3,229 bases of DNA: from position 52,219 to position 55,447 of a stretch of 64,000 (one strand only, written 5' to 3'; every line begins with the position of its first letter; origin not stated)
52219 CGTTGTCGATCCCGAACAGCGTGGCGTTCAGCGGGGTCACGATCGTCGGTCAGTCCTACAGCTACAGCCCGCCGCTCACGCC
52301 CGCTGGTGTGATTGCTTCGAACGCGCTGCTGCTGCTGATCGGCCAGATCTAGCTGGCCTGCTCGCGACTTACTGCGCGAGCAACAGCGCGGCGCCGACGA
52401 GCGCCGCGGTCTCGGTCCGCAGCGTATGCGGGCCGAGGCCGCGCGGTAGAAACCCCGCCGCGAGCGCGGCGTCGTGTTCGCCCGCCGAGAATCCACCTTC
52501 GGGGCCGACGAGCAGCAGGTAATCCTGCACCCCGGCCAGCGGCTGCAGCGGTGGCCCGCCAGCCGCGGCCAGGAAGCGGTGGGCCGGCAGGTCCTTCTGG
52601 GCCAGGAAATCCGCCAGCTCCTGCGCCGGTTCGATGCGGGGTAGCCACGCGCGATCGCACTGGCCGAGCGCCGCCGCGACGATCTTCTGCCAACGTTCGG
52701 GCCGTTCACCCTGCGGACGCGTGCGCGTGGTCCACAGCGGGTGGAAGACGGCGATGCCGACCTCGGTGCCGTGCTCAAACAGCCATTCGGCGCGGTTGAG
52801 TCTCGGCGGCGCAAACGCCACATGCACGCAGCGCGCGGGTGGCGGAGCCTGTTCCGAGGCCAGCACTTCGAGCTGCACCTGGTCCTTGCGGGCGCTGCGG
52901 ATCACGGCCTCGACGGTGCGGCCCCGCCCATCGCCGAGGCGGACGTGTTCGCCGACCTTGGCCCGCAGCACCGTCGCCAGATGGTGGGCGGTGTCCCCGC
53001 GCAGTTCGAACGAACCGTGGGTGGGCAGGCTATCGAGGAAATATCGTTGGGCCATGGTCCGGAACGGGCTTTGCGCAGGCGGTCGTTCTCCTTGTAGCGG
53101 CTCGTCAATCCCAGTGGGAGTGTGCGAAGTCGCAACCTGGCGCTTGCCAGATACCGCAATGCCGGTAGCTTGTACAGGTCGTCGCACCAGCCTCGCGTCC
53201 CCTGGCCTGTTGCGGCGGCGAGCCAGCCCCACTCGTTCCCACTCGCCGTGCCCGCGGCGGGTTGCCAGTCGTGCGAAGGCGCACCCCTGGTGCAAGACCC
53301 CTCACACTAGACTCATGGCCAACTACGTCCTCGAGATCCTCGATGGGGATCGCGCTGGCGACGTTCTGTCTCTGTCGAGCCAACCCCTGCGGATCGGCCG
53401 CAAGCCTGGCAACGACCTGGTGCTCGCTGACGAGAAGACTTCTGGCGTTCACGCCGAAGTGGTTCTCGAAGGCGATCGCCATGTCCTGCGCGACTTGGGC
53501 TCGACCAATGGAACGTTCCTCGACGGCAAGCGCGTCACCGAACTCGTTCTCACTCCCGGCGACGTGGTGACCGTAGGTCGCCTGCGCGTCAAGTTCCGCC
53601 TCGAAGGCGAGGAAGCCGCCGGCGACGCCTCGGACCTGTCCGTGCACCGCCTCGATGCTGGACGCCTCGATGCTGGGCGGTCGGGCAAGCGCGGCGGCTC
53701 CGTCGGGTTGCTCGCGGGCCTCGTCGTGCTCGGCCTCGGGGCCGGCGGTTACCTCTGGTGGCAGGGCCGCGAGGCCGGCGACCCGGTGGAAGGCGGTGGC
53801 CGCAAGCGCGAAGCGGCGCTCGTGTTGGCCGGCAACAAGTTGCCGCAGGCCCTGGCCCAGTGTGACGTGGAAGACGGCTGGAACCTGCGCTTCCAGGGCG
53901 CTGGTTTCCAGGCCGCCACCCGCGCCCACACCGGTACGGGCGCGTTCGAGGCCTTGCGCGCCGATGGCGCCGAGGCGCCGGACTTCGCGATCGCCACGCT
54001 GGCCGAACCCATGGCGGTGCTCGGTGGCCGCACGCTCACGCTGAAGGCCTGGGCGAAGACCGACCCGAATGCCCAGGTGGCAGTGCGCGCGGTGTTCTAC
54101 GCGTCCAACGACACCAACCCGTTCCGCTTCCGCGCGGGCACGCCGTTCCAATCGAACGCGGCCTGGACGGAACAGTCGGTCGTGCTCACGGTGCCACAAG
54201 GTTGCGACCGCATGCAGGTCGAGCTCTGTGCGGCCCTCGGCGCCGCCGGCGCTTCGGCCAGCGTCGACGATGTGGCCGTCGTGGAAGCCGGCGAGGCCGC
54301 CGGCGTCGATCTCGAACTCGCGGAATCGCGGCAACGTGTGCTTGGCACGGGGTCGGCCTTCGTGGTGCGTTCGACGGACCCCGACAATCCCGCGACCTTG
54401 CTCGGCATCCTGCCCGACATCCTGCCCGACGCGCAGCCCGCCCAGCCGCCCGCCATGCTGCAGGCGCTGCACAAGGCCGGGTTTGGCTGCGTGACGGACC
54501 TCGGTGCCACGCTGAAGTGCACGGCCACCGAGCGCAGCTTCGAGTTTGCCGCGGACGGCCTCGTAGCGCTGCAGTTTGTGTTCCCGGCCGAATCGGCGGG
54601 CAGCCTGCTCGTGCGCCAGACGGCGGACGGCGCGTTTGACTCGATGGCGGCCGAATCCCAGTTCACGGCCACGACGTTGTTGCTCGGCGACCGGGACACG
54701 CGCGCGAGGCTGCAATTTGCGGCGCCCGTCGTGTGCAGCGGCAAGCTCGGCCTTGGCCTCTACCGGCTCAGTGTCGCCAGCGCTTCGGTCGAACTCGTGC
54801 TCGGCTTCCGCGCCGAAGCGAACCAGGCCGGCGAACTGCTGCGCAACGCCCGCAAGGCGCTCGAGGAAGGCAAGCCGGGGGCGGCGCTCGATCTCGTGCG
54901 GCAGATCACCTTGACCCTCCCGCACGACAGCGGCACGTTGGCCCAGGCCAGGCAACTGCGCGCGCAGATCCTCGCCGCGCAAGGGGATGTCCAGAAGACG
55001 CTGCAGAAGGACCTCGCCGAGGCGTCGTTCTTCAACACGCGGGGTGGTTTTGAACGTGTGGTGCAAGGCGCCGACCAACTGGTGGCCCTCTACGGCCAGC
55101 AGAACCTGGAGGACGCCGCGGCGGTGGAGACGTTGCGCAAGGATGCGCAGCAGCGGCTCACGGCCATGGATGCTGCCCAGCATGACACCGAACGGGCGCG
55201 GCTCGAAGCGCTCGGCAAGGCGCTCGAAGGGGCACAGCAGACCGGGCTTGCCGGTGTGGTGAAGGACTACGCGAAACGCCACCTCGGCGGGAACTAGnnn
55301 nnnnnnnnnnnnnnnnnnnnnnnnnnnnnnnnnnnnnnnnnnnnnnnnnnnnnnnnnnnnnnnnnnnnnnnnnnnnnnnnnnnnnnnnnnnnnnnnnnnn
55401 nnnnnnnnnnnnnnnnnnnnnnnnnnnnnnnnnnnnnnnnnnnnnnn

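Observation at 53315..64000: Atypical T2SS/type IV pilus-like operon led by an FHA-TM protein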

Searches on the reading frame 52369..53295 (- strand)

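Call 29: search_protein_families(library=ncbifam, proteins=[window:52369-53295:-], max_evalue=0.1)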
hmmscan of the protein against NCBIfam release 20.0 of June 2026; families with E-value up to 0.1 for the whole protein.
window:52369-53295:- (308 aa): 22 families
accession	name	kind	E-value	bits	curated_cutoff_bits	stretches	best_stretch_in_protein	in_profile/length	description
NF008692.0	PRK11713.1-5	equivalog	3.5e-42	144.5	196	1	82-306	3-240/246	16S rRNA (uracil(1498)-N(3))-methyltransferase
TIGR00046.1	TIGR00046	subfamily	3.1e-39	134.7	41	1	94-305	15-233/240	RsmE family RNA methyltransferase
NF008702.0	PRK11713.6-1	equivalog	1.8e-38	132.1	269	1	95-303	15-227/235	16S rRNA (uracil(1498)-N(3))-methyltransferase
NF008703.0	PRK11713.6-2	equivalog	1.8e-37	128.8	291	1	84-304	6-234/242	16S rRNA (uracil(1498)-N(3))-methyltransferase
NF008705.0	PRK11713.6-4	equivalog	6.8e-37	127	343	1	93-307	15-236/248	16S rRNA (uracil(1498)-N(3))-methyltransferase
NF008697.0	PRK11713.4-1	equivalog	8.3e-36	123.5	234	1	93-306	17-240/250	16S rRNA (uracil(1498)-N(3))-methyltransferase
NF008696.0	PRK11713.3-5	equivalog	3.2e-35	121.7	234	1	82-307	6-240/248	16S rRNA (uracil(1498)-N(3))-methyltransferase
NF008693.0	PRK11713.2-3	equivalog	3.4e-34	118.2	210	1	82-307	3-240/246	16S rRNA (uracil(1498)-N(3))-methyltransferase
NF008711.0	PRK11713.7-6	equivalog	2.5e-32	112.5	304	1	83-307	4-240/244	16S rRNA (uracil(1498)-N(3))-methyltransferase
NF008709.0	PRK11713.7-4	equivalog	1.1e-31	110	292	1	95-305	15-238/246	16S rRNA (uracil(1498)-N(3))-methyltransferase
NF008690.0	PRK11713.1-1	equivalog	1.1e-28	100.3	342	1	85-301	7-231/243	16S rRNA (uracil(1498)-N(3))-methyltransferase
NF008694.0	PRK11713.3-2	equivalog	1.8e-28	99.5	234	1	87-304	13-236/245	16S rRNA (uracil(1498)-N(3))-methyltransferase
NF008707.0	PRK11713.7-2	equivalog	1.9e-26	92.9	327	1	101-306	32-250/255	16S rRNA (uracil(1498)-N(3))-methyltransferase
NF008691.0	PRK11713.1-4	equivalog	2e-25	89.4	279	1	83-300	2-239/252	16S rRNA (uracil(1498)-N(3))-methyltransferase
NF008704.0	PRK11713.6-3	equivalog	7.2e-25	87.6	216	1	92-305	10-220/227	16S rRNA (uracil(1498)-N(3))-methyltransferase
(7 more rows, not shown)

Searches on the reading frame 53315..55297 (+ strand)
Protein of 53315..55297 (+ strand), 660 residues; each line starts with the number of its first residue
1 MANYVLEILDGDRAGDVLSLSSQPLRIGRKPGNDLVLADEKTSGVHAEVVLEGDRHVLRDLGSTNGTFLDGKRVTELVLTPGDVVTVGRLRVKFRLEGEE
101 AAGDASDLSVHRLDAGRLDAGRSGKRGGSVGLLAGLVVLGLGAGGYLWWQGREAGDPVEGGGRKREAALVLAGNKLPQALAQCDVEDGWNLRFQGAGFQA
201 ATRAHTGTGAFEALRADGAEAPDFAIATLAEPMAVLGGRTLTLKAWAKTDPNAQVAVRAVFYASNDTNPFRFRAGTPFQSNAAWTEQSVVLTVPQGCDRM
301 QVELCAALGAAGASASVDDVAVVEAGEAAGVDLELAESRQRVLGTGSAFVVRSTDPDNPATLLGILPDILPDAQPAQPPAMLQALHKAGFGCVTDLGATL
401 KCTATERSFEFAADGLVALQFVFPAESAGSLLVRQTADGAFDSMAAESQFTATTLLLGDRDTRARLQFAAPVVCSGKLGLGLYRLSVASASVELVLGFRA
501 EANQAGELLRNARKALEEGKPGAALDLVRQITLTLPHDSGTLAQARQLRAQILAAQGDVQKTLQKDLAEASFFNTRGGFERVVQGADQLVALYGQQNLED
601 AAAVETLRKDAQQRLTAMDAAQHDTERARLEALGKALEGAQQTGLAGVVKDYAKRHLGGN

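Call 10: search_protein_families(library=pfam, proteins=[window:53315-55297:+], max_evalue=0.1)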
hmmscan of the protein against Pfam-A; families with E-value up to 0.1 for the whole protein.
window:53315-55297:+ (660 aa): 2 families
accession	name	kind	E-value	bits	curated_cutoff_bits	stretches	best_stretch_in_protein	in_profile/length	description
PF16697.10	Yop-YscD_cpl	-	1.1e-17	64.5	33.2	1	7-95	1-91/94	Inner membrane component of T3SS, cytoplasmic domain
PF00498.31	FHA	-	3.9e-17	62.9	20.7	1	26-88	2-67/67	FHA domain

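Call 11: search_protein_families(library=ncbifam, proteins=[window:53315-55297:+], max_evalue=0.1)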
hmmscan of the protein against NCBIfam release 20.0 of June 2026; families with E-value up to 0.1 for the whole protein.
window:53315-55297:+ (660 aa): 4 families
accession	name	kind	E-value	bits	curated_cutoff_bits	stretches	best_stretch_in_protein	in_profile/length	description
NF049868.1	FhaB_Rv0019c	equivalog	2e-19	70.2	125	1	6-90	69-154/158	FHA domain-containing protein FhaB/FipA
NF041660.2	oxygluDhInhib_OdhI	equivalog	4.2e-11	42.8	200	1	10-94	43-127/130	oxoglutarate dehydrogenase inhibitor Odhl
NF033760.1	gliding_GltG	equivalog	7e-11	41.4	650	1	25-102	26-104/650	adventurous gliding motility protein GltG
NF052573.1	HisKinEspAMyxo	equivalog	1.9e-05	22.9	1400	1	16-96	39-119/755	serine histidine kinase EspA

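Call 49: search_solved_structures(query=A2, max_evalue=1)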
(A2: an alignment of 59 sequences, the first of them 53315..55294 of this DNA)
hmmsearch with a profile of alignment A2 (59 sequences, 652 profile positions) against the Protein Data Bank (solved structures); distinct sequences matched with E-value up to 1: 60.
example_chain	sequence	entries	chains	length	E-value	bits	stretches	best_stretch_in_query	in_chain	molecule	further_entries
6i2q_B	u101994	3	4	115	1.3e-16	63.7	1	6-99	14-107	Glycogen accumulation regulator GarA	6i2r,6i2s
8p5r_G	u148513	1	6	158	3.3e-16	62.4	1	6-99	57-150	Glycogen accumulation regulator GarA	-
2kkl_A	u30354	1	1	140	1.2e-15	60.5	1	6-100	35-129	Uncharacterized protein Mb1858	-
2kfu_A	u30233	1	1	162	2.7e-15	59.3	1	6-98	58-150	Rv1827 pThr 22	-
6i2p_D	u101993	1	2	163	2.8e-15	59.3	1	6-98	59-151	Glycogen accumulation regulator GarA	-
7rj3_A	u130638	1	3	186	3.7e-15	58.9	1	6-98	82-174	Glycogen accumulation regulator GarA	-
6cah_A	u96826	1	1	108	3.7e-14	55.6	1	22-100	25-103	ABC transporter ATP-binding/permease protein Rv1747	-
1uht_A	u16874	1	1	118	3.2e-13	52.5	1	6-91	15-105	expressed protein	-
3po8_A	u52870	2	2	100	3.5e-13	52.4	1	12-93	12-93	Putative uncharacterized protein TB39.8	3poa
2lc1_A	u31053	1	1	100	3.9e-13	52.2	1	12-93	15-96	Putative uncharacterized protein TB39.8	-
3oun_A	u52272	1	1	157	1.8e-12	50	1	12-92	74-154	Putative uncharacterized protein TB39.8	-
2kb3_A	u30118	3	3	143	1.3e-11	47.2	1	6-95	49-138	Oxoglutarate dehydrogenase inhibitor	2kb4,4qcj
8p5x_G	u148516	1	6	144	1.3e-11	47.2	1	6-95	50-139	Oxoglutarate dehydrogenase inhibitor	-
3gqs_A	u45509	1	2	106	6.4e-10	41.6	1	3-99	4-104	Adenylate cyclase-like protein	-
2fez_A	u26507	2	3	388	1.4e-09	40.4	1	15-95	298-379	Probable regulatory protein embR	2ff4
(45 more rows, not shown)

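Call 60: predict_structure(alignment_id=A2)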
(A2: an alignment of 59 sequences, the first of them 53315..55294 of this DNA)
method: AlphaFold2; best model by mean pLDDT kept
length: 660 residues; sequences in the alignment: 59
mean_pLDDT: 90.4   pTM: 0.73
mean pLDDT of the five models: 90.4, 90.2, 89.3, 89.1, 88.8
residues with pLDDT >= 90: 547; 70-90: 39; 50-70: 36; < 50: 38
segments of 3 or more residues with pLDDT < 50: 105-132, 154-161
pLDDT, mean of each block of 10 residues (from residue 1): 89 90 95 90 92 96 90 95 94 93 46 36 37 55 59 47 75 95 96 98 94 96 98 98 98 98 95 98 98 98 98 98 96 98 98 96 93 68 94 97 98 96 97 96 97 97 97 96 96 98 98 98 98 96 97 98 98 97 98 97 98 96 93 94 94 79
secondary structure, 60 per line:
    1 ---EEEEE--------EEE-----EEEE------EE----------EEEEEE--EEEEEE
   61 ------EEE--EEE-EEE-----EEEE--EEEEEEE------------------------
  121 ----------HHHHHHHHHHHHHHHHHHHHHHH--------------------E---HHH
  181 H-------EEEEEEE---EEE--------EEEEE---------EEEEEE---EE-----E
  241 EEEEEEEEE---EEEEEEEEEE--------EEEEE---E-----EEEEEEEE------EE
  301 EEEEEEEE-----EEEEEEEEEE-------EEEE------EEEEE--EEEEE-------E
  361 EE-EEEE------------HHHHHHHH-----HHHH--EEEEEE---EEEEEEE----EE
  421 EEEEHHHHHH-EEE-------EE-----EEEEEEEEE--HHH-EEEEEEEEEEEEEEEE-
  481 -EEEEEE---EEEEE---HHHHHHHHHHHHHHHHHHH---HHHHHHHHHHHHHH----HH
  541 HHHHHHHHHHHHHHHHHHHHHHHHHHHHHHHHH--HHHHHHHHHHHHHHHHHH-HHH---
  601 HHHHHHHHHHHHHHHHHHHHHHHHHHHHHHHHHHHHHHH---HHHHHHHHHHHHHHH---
elements in order: E4-8 E17-19 E25-28 E47-52 E55-60 E67-69 E72-74 E76-78 E84-87 E90-96 H131-153 H178-181 E189-195 E199-201 E210-214 E224-229 E240-249 E253-262 E271-275 E285-292 E299-308 E314-323 E331-334 E341-345 E348-352 E360-362 E364-367 H380-387 H393-396 E399-404 E408-414 E419-424 H425-430 E432-434 E449-457 E464-479 E482-487 E491-495 H499-517 H521-534 H539-573 H576-593 H601-639 H643-657

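Call 64: fold_search(model_id=the predicted structure, library=pdb)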
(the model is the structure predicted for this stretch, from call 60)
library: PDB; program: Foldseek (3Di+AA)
matches with E <= 10: 1380; with E <= 0.001: 173
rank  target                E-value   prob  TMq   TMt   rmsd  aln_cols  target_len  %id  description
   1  6i2p_E                4.4e-09  1.00  0.14  0.84   1.2        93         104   34  Crystal structure of the Mycobacterium tuberculosis PknB kinase domain (L33E mutant) in complex with its substrate Gar (released 2019-05-22)
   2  6i2p_D                9.8e-09  1.00  0.14  0.77   1.2        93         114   34  Crystal structure of the Mycobacterium tuberculosis PknB kinase domain (L33E mutant) in complex with its substrate Gar (released 2019-05-22)
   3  6i2q_B                1.3e-08  1.00  0.14  0.90   1.1        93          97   35  Crystal structure of the wild-type SucA domain of Mycobacterium smegmatis KGD (alpha-ketoglutarate decarboxylase), in  (released 2019-05-22)
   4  6i2r_B                1.3e-08  1.00  0.14  0.93   1.1        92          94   36  Crystal structure of the SucA domain of Mycobacterium smegmatis KGD (alpha-ketoglutarate decarboxylase), mutant R802A, (released 2019-05-22)
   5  8p5r_G                2.3e-08  1.00  0.14  0.89   1.3        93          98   35  Crystal structure of full-length, homohexameric 2-oxoglutarate dehydrogenase KGD from Mycobacterium smegmatis in compl (released 2023-08-16)
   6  8p5x_G                3.1e-08  1.00  0.14  0.86   1.1        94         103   29  Single particle cryo-EM structure of the complex between Corynebacterium glutamicum homohexameric 2-oxoglutarate dehyd (released 2023-08-16)
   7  7rj3_A                3.6e-08  1.00  0.14  0.84   1.1        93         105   34  Crystal Structure of the Forkhead Associated (FHA) Domain of the Glycogen Accumulation Regulator (GarA) from Mycobacte (released 2021-07-28)
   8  7rj3_C                4.4e-08  1.00  0.14  0.87   1.2        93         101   34  Crystal Structure of the Forkhead Associated (FHA) Domain of the Glycogen Accumulation Regulator (GarA) from Mycobacte (released 2021-07-28)
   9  7rj3_B                4.4e-08  1.00  0.14  0.83   1.6        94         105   34  Crystal Structure of the Forkhead Associated (FHA) Domain of the Glycogen Accumulation Regulator (GarA) from Mycobacte (released 2021-07-28)
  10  8p5r_H                6.3e-08  1.00  0.14  0.91   1.2        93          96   35  Crystal structure of full-length, homohexameric 2-oxoglutarate dehydrogenase KGD from Mycobacterium smegmatis in compl (released 2023-08-16)
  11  3poa_A                6.3e-08  1.00  0.13  0.87   1.6        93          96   32  Structural and functional analysis of phosphothreonine-dependent FHA domain interactions (released 2011-01-26)
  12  4qcj                  8.5e-08  1.00  0.14  0.87   1.2        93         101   29  Crystal Structure of OdhI from Corynebacterium glutamicum (released 2014-07-02)
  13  2zey_A                1.5e-07  1.00  0.20  0.81   3.1       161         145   20  Family 16 carbohydrate binding module (released 2008-03-04)
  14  3po8                  1.6e-07  1.00  0.14  0.88   1.7        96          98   31  Structural and functional analysis of phosphothreonine-dependent FHA domain interactions (released 2011-01-26)
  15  6i2r_D                1.9e-07  1.00  0.13  0.93   1.1        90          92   37  Crystal structure of the SucA domain of Mycobacterium smegmatis KGD (alpha-ketoglutarate decarboxylase), mutant R802A, (released 2019-05-22)
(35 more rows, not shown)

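Call 104: find_homologous_proteins(query=window:53315-55294:+, region=160-660, max_evalue=0.00001)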
Query window:53315-55294:+, residues 160-660 (501 aa): 61 proteins with E <= 0.00001 among 8000 candidates.
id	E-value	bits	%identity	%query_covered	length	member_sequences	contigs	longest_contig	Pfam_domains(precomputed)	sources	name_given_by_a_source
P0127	0.0e+0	1068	100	100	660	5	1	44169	PF00498.32,PF16697.11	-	-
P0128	6.2e-252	854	81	100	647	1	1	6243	PF00498.32,PF16697.11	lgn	-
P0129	2.9e-229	780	73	100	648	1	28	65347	PF00498.32,PF16697.11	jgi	jgi:pSer/pThr/pTyr-binding forkhead associated (FHA) protein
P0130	4.0e-179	614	61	100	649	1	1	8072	PF00498.32,PF16697.11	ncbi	-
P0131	8.4e-174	597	59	100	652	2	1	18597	PF00498.32,PF16697.11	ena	-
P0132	5.3e-173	594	60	99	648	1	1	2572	PF00498.32,PF16697.11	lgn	-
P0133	4.3e-168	578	59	100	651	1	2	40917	PF00498.32,PF16697.11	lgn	-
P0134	5.7e-168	578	58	99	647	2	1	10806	PF00498.32,PF16697.11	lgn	-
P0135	6.5e-167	574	58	99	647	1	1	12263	PF00498.32,PF16697.11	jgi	jgi:hypothetical protein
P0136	4.9e-158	545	55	100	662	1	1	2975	PF00498.32,PF16697.11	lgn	-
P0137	1.0e-153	531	59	90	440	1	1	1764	-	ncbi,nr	ncbi:MAG: hypothetical protein Q7T30_03580, partial [Planctomycetota bacterium]|nr:hypothetical prot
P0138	3.0e-153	529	55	99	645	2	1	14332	PF00498.32,PF16697.11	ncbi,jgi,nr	ncbi:MAG: FHA domain-containing protein [Planctomycetes bacterium]|nr:FHA domain-containing protein 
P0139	2.5e-150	519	55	99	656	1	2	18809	PF00498.32,PF16697.11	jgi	jgi:hypothetical protein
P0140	2.8e-149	516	52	99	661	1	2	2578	PF00498.32,PF16697.11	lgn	-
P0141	2.9e-148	513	53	98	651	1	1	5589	PF00498.32,PF16697.11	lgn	-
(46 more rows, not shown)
